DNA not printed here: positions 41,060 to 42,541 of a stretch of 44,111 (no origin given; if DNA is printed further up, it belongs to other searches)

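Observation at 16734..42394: A 25.6-kb, 20-gene single-strand island joins ring-opening, carbamoyl-phosphate and Mo/W redox enzymes to a complete Grd-type selenoprotein reductase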

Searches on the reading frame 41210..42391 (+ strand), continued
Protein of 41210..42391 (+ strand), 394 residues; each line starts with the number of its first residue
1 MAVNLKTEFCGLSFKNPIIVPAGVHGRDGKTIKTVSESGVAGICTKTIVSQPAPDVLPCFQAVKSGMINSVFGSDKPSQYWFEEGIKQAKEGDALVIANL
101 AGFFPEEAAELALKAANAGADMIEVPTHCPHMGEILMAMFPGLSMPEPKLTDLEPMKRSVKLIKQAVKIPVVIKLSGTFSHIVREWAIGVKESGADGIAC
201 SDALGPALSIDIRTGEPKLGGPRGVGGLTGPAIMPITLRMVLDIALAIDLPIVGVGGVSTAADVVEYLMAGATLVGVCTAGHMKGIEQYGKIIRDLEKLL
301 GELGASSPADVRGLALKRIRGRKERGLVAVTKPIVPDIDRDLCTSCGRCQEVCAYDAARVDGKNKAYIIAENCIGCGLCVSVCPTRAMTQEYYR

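Call 71: find_encoding_contigs(protein=P0480, flank=10000, max_places=1)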
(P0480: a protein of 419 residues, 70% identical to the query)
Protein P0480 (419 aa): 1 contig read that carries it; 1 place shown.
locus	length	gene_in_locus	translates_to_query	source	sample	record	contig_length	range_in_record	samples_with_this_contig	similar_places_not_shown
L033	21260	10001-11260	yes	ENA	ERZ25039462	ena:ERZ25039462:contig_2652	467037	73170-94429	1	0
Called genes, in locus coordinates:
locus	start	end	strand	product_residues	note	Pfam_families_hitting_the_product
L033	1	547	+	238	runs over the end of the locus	PF00085:Thioredoxin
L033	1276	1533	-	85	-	-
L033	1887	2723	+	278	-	PF02504:FA_synthesis (faint)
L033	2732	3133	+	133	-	PF13247:Fer4_11, PF13187:Fer4_9 (weak), PF14697:Fer4_21 (weak), PF25160:LdpA_Fe-S-bd (weak), PF00037:Fer4, PF12797:Fer4_2 (weak), PF12837:Fer4_6, PF13237:Fer4_10 (weak), +3 more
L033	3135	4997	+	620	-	PF02730:AFOR_N, PF01314:AFOR_C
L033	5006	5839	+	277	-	PF00941:FAD_binding_5, PF03450:CO_deh_flav_C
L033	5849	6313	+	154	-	PF00111:Fer2, PF01799:Fer2_2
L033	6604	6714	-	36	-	-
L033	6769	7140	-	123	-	-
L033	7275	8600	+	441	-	PF02738:MoCoBD_1, PF20256:MoCoBD_2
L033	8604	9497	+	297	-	-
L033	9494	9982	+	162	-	PF01979:Amidohydro_1, PF07969:Amidohydro_3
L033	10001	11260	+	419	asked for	PF01180:DHO_dh, PF00037:Fer4 (weak), PF12837:Fer4_6 (weak), PF13237:Fer4_10, PF12838:Fer4_7, PF13187:Fer4_9, PF13484:Fer4_16, PF00037:Fer4, +9 more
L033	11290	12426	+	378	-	PF02608:Bmp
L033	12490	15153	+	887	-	PF00005:ABC_tran, PF02653:BPD_transp_2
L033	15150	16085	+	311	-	PF02653:BPD_transp_2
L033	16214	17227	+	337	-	PF02608:Bmp, PF13407:Peripla_BP_4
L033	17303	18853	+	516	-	PF00005:ABC_tran, PF13304:AAA_21 (faint), PF00005:ABC_tran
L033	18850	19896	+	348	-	PF02653:BPD_transp_2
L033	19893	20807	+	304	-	PF02653:BPD_transp_2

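Call 72: find_encoding_contigs(protein=P0445, flank=10000, max_places=1)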
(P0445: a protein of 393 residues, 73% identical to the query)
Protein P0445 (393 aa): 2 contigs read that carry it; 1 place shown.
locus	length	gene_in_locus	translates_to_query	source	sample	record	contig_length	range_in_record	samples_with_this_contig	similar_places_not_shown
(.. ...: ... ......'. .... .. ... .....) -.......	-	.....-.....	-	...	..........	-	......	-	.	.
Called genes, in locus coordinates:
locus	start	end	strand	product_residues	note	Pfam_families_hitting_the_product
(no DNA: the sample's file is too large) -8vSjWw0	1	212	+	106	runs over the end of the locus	PF00085:Thioredoxin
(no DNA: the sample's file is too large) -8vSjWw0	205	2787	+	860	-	-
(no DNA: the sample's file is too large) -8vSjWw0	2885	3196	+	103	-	PF13247:Fer4_11, PF12838:Fer4_7 (faint), PF13237:Fer4_10 (faint), PF13187:Fer4_9 (faint), PF25160:LdpA_Fe-S-bd, PF12797:Fer4_2 (weak), PF12837:Fer4_6 (weak), PF00037:Fer4, +1 more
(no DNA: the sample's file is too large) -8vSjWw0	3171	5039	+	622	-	PF02730:AFOR_N, PF01314:AFOR_C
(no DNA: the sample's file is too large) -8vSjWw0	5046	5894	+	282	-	PF00941:FAD_binding_5, PF03450:CO_deh_flav_C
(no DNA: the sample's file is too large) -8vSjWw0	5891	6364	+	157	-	PF00111:Fer2, PF13085:Fer2_3 (faint), PF01799:Fer2_2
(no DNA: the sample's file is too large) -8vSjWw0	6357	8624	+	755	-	PF01315:Ald_Xan_dh_C, PF02738:MoCoBD_1, PF20256:MoCoBD_2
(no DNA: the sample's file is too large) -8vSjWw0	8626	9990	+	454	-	PF22039:HUTI_composite_bact (weak), PF01979:Amidohydro_1, PF07969:Amidohydro_3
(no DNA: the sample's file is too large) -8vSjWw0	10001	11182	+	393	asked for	PF01180:DHO_dh, PF12837:Fer4_6 (weak), PF12838:Fer4_7 (weak), PF13237:Fer4_10 (weak), PF14697:Fer4_21 (weak), PF00037:Fer4, PF12797:Fer4_2 (weak), PF12837:Fer4_6 (weak), +6 more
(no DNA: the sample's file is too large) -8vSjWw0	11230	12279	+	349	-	PF02608:Bmp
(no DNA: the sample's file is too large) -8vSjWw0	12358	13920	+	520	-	PF00005:ABC_tran, PF02463:SMC_N (faint), PF13304:AAA_21 (faint), PF00005:ABC_tran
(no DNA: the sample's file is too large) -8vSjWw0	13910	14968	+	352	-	PF02653:BPD_transp_2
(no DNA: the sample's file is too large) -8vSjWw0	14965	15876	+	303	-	PF02653:BPD_transp_2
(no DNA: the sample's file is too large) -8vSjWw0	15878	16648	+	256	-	PF00106:adh_short, PF08659:KR, PF23441:SDR, PF13561:adh_short_C2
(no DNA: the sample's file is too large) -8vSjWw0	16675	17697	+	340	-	PF08240:ADH_N, PF00107:ADH_zinc_N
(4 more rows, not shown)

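Call 80: search_protein_families(library=ncbifam, proteins=[L033:11290-12423:+], max_evalue=1e-8)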
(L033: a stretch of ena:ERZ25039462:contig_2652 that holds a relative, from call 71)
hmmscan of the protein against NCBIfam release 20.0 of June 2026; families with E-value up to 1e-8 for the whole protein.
L033:11290-12423:+ (378 aa): 0 families
